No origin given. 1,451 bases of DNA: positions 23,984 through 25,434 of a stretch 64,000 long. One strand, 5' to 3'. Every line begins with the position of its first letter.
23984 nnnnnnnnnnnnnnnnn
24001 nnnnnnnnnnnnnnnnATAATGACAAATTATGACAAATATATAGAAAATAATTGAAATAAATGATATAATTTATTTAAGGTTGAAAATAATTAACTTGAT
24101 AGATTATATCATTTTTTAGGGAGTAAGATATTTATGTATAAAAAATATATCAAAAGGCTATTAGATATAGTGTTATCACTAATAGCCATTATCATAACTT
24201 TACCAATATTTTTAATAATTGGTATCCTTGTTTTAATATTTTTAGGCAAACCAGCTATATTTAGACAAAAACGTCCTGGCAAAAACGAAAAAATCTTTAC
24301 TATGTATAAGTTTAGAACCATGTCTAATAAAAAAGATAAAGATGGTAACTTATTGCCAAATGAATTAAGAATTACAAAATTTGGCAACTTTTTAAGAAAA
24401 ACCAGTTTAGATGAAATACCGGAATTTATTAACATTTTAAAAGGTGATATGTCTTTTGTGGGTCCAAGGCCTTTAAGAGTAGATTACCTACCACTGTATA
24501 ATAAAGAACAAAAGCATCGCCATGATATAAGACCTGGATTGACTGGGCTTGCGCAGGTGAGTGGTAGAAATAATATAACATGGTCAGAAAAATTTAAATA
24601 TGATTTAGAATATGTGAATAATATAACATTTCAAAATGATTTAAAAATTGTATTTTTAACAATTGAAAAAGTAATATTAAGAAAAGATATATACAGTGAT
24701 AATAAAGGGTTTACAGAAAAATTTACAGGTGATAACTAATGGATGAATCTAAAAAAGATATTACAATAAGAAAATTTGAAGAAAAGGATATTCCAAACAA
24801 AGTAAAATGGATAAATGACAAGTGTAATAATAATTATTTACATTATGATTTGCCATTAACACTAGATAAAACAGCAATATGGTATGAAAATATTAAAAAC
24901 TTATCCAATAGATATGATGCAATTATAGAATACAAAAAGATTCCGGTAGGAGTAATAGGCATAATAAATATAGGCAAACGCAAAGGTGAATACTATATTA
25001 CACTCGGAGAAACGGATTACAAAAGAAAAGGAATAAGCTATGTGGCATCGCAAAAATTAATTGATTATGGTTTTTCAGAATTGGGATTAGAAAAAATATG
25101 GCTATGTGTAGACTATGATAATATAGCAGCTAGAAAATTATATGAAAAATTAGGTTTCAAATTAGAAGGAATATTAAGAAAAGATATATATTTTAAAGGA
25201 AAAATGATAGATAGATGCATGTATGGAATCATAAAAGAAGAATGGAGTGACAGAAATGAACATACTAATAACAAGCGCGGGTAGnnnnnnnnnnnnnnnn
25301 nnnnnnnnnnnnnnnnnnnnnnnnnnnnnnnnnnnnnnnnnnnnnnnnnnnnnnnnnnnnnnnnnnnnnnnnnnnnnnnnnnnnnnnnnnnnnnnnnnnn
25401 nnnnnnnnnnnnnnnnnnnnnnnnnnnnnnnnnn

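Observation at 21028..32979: Polysaccharide operon predicted to build a repeat unit on an N-acylated 2,4-diamino-2,4,6-trideoxyhexose (bacillosamine-like) with possible amino-acid amidation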

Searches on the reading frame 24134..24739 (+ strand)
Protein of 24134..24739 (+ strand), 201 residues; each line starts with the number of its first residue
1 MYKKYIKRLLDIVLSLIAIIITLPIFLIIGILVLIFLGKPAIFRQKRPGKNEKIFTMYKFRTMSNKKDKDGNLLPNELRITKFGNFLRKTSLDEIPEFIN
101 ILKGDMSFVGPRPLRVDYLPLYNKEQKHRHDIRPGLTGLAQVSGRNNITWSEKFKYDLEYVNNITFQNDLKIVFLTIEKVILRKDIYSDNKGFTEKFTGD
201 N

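Call 3: search_protein_families(library=pfam, proteins=[window:24134-24739:+])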
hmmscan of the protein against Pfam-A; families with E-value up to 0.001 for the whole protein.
window:24134-24739:+ (201 aa): 1 family
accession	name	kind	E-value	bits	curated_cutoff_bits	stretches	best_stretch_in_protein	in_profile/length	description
PF02397.22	Bac_transf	-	2.2e-64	216.7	27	1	7-181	1-178/179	Bacterial sugar transferase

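Call 5: search_protein_families(library=ncbifam, proteins=[window:24134-24739:+], max_evalue=0.01)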
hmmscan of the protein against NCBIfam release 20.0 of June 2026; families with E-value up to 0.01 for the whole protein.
window:24134-24739:+ (201 aa): 11 families
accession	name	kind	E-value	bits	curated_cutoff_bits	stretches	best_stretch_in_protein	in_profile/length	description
TIGR03025.1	EPS_sugtrans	subfamily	1.5e-73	248.6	295.55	1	3-186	254-444/445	exopolysaccharide biosynthesis polyprenyl glycosylphosphotransferase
TIGR03023.1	WcaJ_sugtrans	equivalog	5e-61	207.4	410.75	1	3-187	259-453/453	undecaprenyl-phosphate glucose phosphotransferase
TIGR03022.1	WbaP_sugtrans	subfamily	3.6e-52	178.2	403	2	75-184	344-453/456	undecaprenyl-phosphate galactose phosphotransferase WbaP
NF052601.1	undeca_RfbP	equivalog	2.2e-50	171.2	330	2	76-185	131-240/244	undecaprenyl-phosphate galactose phosphotransferase family protein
TIGR03013.1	EpsB_2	subfamily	6.8e-49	167.1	393.35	1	3-184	251-440/443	TIGR03013 family XrtA/PEP-CTERM system glycosyltransferase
NF007518.0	PRK10124.1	equivalog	1.2e-41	142.9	684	1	4-187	271-464/464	undecaprenyl-phosphate glucose phosphotransferase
NF041877.1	EPS_EpsZ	equivalog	6.3e-41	140.5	800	1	5-181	264-453/459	exopolysaccharide biosynthesis polyisoprenyl-phosphate hexose-1-phosphate transferase EpsZ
NF011751.0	PRK15204.1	equivalog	8e-39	133.5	907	2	69-185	359-473/476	undecaprenyl-phosphate galactose phosphotransferase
NF050817.1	PolSacchBiosHfsE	equivalog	1.9e-34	119.2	750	1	3-178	268-457/467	polysaccharide biosynthesis protein HfsE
NF045514.1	glycotran_HepC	equivalog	2.7e-19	69.3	140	1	4-115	114-213/220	heterocyst development glycosyltransferase HepC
NF047418.1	teichoic_AuxB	equivalog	0.0012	17.9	300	1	8-69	109-171/345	lipoteichoic acid stability factor AuxB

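Call 40: search_solved_structures(query=window:24134-24739:+, max_evalue=0.00001)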
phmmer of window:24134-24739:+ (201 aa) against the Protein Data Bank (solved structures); distinct sequences matched with E-value up to 0.00001: 7.
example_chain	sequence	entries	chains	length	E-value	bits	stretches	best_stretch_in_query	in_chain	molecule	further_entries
8g1n_A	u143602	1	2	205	2e-73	249.7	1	1-201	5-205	N,N'-diacetylbacilliosaminyl-1-phosphate transferase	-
8e37_B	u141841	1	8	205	2.7e-72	246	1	1-201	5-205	N,N'-diacetylbacilliosaminyl-1-phosphate transferase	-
8t53_A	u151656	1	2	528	4.1e-37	131.2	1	4-185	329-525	Undecaprenyl-phosphate galactose phosphotransferase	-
9s7s_A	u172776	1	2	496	2e-31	112.6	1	4-185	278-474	UDP-Gal::undecaprenolphosphate Gal-1-P transferase WbaP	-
30wc_A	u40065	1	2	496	2e-31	112.6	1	4-185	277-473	Undecaprenyl-phosphate galactose phosphotransferase WbaP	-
9s8l_A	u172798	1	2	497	2e-31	112.6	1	4-185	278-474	UDP-Gal::undecaprenolphosphate Gal-1-P transferase WbaP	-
30us_A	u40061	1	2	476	3e-31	112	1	4-185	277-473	UDP-Gal::undecaprenolphosphate Gal-1-P transferase WbaP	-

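Call 48: search_solved_structures(query=window:24134-24739:+, max_evalue=1e-60, show_alignments=1)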
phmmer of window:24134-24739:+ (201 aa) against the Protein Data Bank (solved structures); distinct sequences matched with E-value up to 1e-60: 2.
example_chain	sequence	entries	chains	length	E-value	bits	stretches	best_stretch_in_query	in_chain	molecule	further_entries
8g1n_A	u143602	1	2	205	2e-73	249.7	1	1-201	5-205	N,N'-diacetylbacilliosaminyl-1-phosphate transferase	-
8e37_B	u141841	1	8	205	2.7e-72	246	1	1-201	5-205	N,N'-diacetylbacilliosaminyl-1-phosphate transferase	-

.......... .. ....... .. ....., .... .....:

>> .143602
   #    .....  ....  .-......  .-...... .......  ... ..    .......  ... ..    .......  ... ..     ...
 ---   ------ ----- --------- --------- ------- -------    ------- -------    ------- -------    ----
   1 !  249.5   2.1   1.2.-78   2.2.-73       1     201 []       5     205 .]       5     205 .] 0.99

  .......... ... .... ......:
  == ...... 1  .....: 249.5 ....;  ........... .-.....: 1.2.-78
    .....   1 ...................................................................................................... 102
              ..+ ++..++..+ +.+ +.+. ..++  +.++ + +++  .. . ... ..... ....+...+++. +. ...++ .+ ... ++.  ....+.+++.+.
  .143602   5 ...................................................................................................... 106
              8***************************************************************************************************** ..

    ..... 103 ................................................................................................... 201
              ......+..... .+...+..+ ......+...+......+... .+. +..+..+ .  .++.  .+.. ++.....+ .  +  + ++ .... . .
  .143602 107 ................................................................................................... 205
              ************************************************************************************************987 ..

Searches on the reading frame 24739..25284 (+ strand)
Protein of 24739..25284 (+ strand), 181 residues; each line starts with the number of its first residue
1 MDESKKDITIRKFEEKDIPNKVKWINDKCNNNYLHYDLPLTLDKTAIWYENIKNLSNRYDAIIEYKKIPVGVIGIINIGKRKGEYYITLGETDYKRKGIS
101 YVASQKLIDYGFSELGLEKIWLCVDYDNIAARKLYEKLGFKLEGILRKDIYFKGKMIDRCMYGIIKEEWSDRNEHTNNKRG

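Call 3: search_protein_families(library=pfam, proteins=[window:24739-25284:+])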
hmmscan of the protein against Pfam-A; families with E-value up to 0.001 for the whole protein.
window:24739-25284:+ (181 aa): 4 families
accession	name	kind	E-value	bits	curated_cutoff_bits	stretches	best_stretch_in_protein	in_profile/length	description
PF13302.13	Acetyltransf_3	-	1.8e-16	61.5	25.4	1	8-141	2-138/138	Acetyltransferase (GNAT) domain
PF00583.31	Acetyltransf_1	-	1.1e-11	45.4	20.7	1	56-140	31-116/116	Acetyltransferase (GNAT) family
PF13420.13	Acetyltransf_4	-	5.2e-08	33.5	24.3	1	85-161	81-155/155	Acetyltransferase (GNAT) domain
PF13523.12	Acetyltransf_8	-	4.3e-05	23.6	27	1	87-144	84-141/145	Acetyltransferase (GNAT) domain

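Call 5: search_protein_families(library=ncbifam, proteins=[window:24739-25284:+], max_evalue=0.01)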
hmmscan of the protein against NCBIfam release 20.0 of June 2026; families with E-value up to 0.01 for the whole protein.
window:24739-25284:+ (181 aa): 14 families
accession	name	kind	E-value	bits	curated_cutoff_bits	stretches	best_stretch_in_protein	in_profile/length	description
NF011709.0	PRK15130.1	equivalog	1.9e-15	57.1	218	1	42-171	42-171/186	spermidine N1-acetyltransferase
TIGR03585.1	PseH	equivalog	1.2e-14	54.7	93.1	1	22-158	15-151/156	UDP-4-amino-4,6-dideoxy-N-acetyl-beta-L-altrosamine N-acetyltransferase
TIGR01575.1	rimI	equivalog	9.1e-07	29.1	86.4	1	90-148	63-120/132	ribosomal protein S18-alanine N-acetyltransferase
NF007527.0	PRK10140.1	equivalog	4.7e-06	26.5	236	1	7-160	3-156/162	N-acetyltransferase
NF000016.1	AAC_6p_Im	exception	1.9e-05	24.8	350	1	5-158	4-170/178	aminoglycoside N-acetyltransferase AAC(6')-Im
NF033151.0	AAC_6p_A10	exception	2.5e-05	24.3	400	1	8-158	7-170/178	AAC(6')-I family aminoglycoside 6'-N-acetyltransferase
NF033693.0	AAC_6p_Ie_fam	exception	3.3e-05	24.1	340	1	2-158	2-171/179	AAC(6')-Ie family aminoglycoside N-acetyltransferase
NF007025.1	PRK09491.1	equivalog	9.3e-05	22.4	173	1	92-151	72-129/145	ribosomal protein S18-alanine N-acetyltransferase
NF040503.1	resist_ArsN1a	equivalog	0.00025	20.8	170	1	91-159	85-152/159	arsinothricin resistance N-acetyltransferase ArsN1 family A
NF002959.0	PRK03624.1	equivalog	0.00062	19.5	124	1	81-143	72-132/147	GNAT family acetyltransferase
TIGR03448.1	mycothiol_MshD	equivalog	0.0013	18.1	163.1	1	91-141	237-286/294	mycothiol synthase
NF049894.1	CG3035_N_ac_Glu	equivalog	0.002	17.4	280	1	92-142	242-291/300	N-acetylglutamate synthase, CG3035 family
NF007539.0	PRK10151.1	equivalog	0.0028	17.3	184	1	71-165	80-175/179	50S ribosomal protein L7/L12-serine acetyltransferase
TIGR03103.1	trio_acet_GNAT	equivalog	0.0046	15.6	569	1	94-141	167-213/547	N-acetylglutaminylglutamine synthetase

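Call 75: search_solved_structures(query=window:24739-25281:+, max_evalue=0.001)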
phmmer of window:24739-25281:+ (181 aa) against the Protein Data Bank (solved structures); distinct sequences matched with E-value up to 0.001: 33.
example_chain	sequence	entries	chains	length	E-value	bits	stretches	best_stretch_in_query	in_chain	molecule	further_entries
5wif_A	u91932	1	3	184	1.4e-13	54.3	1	7-156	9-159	Spermidine N1-acetyltransferase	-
6d72_A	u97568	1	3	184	1.4e-13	54.3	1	7-156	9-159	Spermidine N1-acetyltransferase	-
8fv0_C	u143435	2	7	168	1.9e-13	53.8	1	61-169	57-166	Diamine N-acetyltransferase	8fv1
5ix3_A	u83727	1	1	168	2.8e-13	53.2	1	61-169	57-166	Diamine N-acetyltransferase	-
6cy6_A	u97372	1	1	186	3.7e-12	49.6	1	46-160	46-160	Spermidine N(1)-acetyltransferase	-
3wr7_A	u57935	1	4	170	4e-12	49.5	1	48-159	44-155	Spermidine N1-acetyltransferase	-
4r9m_A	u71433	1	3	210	5e-12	49.1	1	46-160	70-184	Spermidine N(1)-acetyltransferase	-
1nsl_A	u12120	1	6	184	1.2e-11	47.9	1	54-170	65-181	Probable acetyltransferase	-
7kwq_A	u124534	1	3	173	1.2e-10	44.7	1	8-173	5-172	Spermidine N(1)-acetyltransferase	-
6vfm_A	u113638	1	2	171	2.4e-10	43.6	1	6-156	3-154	Spermidine N1-acetyltransferase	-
3tth_A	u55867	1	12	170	3.2e-10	43.3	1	49-159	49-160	Spermidine N1-acetyltransferase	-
4jjx_A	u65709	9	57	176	3.7e-10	43.1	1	8-173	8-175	Spermidine n1-acetyltransferase | Spermidine N(1)-acetyltransferase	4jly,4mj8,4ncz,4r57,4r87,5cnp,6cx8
4ygo_A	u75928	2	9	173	4.3e-10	42.9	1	8-173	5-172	Spermidine n1-acetyltransferase | Spermidine N(1)-acetyltransferase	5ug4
6dau_A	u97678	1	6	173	5e-10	42.6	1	9-173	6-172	Spermidine N1-acetyltransferase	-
4mhd_A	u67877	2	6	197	5.3e-10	42.6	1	8-173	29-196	Spermidine n1-acetyltransferase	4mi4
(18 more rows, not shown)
